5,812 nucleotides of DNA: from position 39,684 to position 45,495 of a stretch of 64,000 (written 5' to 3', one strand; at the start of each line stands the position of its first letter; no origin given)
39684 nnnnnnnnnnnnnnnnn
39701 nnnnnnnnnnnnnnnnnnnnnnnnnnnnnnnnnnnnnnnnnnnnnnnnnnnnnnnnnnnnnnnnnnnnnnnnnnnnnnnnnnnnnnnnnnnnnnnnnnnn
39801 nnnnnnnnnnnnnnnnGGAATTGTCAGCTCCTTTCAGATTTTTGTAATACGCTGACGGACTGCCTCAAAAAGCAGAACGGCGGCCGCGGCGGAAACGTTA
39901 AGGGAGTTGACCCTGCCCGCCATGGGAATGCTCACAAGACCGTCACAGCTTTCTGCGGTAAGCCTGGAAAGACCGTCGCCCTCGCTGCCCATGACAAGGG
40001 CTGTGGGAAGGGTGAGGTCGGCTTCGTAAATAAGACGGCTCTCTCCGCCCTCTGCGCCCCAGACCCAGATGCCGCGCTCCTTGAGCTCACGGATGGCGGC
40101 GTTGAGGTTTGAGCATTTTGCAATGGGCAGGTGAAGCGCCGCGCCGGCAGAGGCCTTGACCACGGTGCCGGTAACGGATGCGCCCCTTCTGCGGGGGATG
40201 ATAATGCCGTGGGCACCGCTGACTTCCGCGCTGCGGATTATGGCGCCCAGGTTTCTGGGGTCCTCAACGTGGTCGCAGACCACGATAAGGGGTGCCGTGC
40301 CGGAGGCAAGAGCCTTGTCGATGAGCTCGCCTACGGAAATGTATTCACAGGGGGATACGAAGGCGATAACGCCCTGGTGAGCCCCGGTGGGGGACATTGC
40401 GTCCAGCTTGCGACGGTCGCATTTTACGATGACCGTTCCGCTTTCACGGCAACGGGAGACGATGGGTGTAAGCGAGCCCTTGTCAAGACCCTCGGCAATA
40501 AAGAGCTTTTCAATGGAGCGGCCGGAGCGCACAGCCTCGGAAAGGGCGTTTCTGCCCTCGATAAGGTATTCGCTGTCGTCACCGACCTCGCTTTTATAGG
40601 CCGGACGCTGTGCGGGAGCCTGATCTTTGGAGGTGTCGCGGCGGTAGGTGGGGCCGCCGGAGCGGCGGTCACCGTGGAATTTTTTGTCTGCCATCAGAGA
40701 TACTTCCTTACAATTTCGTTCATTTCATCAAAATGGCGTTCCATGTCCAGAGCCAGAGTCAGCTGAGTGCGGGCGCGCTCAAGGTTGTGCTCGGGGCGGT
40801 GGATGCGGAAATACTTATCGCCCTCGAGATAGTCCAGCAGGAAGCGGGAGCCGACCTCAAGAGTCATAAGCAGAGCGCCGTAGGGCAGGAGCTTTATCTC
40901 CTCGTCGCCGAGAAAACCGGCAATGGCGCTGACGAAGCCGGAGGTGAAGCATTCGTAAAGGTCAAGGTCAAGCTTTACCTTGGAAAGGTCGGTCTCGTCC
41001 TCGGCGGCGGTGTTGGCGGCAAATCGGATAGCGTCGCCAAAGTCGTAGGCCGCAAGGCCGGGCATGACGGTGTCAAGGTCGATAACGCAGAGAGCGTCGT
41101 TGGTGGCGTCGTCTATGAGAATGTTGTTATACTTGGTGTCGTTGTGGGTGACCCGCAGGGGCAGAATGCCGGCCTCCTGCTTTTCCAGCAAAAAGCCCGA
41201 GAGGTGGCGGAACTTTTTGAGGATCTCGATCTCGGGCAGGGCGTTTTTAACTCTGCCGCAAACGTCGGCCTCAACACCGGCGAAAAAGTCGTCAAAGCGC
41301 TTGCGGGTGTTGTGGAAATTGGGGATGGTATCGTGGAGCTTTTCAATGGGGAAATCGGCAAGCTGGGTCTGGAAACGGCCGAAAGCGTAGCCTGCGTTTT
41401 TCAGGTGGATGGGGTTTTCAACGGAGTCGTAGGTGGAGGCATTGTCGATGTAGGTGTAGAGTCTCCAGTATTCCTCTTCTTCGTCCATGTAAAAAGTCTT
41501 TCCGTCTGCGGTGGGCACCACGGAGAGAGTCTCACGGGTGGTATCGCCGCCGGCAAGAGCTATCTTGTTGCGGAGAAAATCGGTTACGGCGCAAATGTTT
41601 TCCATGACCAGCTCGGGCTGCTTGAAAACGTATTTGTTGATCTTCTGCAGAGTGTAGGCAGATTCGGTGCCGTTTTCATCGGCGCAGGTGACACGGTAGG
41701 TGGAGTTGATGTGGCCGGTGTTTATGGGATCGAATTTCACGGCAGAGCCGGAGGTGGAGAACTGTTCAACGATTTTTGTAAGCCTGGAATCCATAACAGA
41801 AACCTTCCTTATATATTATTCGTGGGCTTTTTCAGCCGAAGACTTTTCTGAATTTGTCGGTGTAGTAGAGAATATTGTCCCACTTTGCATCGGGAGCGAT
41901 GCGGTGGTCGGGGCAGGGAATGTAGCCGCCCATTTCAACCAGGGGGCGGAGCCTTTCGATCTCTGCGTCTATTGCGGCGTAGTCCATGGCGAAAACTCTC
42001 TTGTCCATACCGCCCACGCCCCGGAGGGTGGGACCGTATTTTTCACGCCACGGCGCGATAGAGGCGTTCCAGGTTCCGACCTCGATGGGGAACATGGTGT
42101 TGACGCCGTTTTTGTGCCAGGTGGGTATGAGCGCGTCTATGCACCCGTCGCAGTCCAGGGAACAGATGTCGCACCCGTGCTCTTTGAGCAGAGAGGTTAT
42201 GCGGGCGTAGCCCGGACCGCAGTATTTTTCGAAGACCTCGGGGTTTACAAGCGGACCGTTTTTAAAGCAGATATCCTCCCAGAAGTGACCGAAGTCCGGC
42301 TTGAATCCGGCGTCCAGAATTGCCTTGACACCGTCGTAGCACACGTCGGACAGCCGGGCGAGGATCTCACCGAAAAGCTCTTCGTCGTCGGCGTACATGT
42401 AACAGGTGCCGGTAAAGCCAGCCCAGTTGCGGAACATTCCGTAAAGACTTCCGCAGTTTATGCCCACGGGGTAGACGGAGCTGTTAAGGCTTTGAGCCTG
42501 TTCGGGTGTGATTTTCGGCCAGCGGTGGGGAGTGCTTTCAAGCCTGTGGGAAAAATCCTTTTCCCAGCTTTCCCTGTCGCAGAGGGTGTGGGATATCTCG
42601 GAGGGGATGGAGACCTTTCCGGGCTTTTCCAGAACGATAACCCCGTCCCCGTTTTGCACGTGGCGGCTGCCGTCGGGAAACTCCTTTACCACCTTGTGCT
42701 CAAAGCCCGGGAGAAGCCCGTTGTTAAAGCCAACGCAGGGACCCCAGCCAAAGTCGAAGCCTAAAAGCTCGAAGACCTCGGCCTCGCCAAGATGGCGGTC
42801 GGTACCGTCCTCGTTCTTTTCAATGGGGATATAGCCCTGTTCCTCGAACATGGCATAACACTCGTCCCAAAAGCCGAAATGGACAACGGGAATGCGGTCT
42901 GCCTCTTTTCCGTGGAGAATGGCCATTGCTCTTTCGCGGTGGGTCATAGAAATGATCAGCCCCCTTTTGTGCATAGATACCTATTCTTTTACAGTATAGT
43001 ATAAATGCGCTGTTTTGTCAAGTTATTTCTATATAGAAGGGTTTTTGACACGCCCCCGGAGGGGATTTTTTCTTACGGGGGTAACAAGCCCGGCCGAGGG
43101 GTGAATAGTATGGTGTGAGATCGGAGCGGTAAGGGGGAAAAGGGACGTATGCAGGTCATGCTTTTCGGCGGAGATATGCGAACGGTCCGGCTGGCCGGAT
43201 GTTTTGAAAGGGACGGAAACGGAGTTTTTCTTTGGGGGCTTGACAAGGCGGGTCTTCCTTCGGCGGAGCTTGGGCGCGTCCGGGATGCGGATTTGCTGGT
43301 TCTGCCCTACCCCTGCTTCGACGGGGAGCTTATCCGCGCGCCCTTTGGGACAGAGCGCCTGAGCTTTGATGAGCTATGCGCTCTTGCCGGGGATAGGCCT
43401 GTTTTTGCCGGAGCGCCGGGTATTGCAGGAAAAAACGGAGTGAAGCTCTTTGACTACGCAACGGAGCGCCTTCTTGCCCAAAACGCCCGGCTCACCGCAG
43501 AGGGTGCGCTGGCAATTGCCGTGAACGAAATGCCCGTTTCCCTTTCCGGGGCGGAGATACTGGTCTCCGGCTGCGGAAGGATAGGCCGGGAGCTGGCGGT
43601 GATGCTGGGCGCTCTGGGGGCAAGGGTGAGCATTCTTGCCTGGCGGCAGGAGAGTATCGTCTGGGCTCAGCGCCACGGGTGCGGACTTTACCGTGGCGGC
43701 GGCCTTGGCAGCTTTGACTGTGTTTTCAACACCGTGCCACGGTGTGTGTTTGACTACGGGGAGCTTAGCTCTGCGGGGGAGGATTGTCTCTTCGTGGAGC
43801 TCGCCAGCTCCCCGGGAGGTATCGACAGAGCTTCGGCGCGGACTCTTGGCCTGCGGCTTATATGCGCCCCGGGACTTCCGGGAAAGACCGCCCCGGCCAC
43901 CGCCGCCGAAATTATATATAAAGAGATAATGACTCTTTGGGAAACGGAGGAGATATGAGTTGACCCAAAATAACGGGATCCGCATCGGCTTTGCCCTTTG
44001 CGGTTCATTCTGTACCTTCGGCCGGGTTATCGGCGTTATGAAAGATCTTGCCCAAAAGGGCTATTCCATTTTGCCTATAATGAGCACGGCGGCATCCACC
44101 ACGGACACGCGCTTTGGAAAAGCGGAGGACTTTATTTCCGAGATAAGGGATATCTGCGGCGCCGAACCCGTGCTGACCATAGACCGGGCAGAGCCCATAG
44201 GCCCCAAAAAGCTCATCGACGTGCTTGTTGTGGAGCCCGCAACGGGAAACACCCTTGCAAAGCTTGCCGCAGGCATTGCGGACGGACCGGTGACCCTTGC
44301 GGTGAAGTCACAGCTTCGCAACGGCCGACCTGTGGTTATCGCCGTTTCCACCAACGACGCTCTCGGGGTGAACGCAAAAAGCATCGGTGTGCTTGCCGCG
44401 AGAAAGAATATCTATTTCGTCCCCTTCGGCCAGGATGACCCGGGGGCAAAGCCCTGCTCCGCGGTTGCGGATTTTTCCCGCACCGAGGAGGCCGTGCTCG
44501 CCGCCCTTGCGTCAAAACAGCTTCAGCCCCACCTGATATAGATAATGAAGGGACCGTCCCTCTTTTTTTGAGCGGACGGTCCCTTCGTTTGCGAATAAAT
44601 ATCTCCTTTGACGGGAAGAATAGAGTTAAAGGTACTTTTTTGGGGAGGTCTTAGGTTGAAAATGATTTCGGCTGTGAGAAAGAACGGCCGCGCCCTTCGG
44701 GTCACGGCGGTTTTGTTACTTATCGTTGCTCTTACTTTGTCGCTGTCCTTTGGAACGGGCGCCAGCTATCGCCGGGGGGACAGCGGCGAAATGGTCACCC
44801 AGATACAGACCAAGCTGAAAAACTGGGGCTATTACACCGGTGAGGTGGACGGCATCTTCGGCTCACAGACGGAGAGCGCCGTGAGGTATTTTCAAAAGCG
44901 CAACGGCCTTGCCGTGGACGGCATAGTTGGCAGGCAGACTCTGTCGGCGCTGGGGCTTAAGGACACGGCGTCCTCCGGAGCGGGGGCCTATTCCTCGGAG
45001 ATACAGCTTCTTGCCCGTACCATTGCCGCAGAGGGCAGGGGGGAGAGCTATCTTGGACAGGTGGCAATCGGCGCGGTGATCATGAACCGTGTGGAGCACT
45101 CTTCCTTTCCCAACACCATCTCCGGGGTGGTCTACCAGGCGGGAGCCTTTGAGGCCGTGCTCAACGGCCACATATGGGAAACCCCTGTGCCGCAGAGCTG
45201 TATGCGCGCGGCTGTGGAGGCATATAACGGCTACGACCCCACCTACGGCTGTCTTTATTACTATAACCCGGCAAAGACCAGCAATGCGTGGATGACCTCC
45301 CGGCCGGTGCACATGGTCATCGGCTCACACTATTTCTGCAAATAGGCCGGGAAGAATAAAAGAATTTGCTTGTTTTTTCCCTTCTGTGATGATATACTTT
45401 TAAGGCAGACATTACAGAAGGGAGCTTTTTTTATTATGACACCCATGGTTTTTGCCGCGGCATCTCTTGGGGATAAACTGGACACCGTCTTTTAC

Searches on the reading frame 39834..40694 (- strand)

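Call 65: search_protein_families(library=pfam, proteins=[window:39834-40694:-], max_evalue=0.00001)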
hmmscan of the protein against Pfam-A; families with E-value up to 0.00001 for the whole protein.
window:39834-40694:- (286 aa): 2 families
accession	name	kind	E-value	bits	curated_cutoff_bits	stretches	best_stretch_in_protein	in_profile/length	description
PF00588.24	SpoU_methylase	-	2.5e-42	144.8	29.7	1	136-276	2-142/142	SpoU rRNA Methylase family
PF08032.17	SpoU_sub_bind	-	1.7e-17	64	22.8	1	44-118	1-75/76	RNA 2'-O ribose methyltransferase substrate binding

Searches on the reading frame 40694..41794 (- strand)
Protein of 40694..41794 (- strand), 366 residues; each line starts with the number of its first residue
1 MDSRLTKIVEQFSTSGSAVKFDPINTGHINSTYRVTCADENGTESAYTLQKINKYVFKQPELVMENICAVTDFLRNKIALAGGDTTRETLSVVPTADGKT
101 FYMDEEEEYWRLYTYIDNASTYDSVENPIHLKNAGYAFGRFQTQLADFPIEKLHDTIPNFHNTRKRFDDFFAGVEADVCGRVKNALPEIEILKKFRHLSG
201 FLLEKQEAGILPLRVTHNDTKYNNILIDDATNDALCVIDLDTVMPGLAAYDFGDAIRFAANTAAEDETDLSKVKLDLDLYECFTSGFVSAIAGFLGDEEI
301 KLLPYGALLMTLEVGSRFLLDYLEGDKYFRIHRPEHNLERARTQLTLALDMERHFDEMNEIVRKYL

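Call 65: search_protein_families(library=pfam, proteins=[window:40694-41794:-], max_evalue=0.00001)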
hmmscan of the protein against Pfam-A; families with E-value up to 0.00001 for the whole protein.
window:40694-41794:- (366 aa): 1 family
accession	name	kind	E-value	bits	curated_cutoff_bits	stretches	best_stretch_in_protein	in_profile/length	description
PF01636.29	APH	-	2.1e-15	57.6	23.2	1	23-258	4-212/239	Phosphotransferase enzyme family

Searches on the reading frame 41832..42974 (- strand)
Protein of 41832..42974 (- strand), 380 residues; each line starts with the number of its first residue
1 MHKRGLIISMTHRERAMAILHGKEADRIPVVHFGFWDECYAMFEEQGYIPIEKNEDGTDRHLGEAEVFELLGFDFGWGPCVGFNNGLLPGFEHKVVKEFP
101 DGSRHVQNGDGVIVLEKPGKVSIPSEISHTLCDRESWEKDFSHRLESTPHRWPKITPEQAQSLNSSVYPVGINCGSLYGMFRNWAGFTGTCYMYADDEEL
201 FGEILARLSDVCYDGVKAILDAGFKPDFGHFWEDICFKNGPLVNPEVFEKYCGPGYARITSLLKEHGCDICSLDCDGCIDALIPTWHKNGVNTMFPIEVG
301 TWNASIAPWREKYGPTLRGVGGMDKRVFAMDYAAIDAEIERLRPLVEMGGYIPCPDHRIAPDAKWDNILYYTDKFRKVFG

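Call 65: search_protein_families(library=pfam, proteins=[window:41832-42974:-], max_evalue=0.00001)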
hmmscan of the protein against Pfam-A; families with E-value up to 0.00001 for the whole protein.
window:41832-42974:- (380 aa): 1 family
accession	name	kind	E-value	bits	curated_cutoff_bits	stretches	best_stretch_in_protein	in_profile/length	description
PF01208.23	URO-D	-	8.1e-08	32.1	23.9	1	186-376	161-344/346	Uroporphyrinogen decarboxylase (URO-D)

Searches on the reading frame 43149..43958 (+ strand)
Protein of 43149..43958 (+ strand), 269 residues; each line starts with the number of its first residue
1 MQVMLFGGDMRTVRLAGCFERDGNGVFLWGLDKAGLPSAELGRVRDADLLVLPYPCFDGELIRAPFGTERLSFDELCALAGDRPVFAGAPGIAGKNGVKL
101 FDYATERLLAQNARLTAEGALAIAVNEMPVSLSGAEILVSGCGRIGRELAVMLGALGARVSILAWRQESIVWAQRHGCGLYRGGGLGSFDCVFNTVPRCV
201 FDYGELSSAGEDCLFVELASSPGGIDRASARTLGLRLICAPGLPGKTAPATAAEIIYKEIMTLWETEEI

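Call 65: search_protein_families(library=pfam, proteins=[window:43149-43958:+], max_evalue=0.00001)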
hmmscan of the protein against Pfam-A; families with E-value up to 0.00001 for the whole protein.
window:43149-43958:+ (269 aa): 1 family
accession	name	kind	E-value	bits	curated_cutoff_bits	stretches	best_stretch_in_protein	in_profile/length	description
PF16924.11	DpaA_N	-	1.6e-08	35.1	29.2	1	3-88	2-95/116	Dipicolinate synthase subunit A N-terminal domain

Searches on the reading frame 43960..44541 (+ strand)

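Call 65: search_protein_families(library=pfam, proteins=[window:43960-44541:+], max_evalue=0.00001)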
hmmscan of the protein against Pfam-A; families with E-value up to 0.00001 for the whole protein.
window:43960-44541:+ (193 aa): 1 family
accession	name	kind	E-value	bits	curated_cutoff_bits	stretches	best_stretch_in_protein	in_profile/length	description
PF02441.25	Flavoprotein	-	8.6e-26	90.9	22.7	1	8-155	2-126/162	Flavoprotein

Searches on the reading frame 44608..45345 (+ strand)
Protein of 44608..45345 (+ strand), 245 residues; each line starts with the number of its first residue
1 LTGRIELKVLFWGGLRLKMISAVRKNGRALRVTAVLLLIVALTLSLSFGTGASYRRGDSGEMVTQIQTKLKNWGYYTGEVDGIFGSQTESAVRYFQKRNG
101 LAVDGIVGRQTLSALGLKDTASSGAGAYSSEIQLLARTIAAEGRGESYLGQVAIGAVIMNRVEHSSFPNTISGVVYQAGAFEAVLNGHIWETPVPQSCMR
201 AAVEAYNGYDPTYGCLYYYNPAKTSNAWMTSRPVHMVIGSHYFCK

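Call 66: search_protein_families(library=pfam, proteins=[window:44608-45345:+], max_evalue=0.00001)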
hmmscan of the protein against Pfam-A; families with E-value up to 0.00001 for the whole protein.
window:44608-45345:+ (245 aa): 4 families
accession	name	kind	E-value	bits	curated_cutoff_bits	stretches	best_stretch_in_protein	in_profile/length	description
PF07486.17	Hydrolase_2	-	1.4e-31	109.5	27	1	145-244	1-100/100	Cell Wall Hydrolase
PF01471.23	PG_binding_1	-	2.3e-23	82.6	23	1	59-115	1-57/57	Putative peptidoglycan binding domain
PF08823.16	PG_binding_2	-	5.6e-06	27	21.1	0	60-99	15-54/74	Putative peptidoglycan binding domain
PF09374.15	PG_binding_3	-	7.9e-06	26.4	24.6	0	91-119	2-33/76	Predicted Peptidoglycan domain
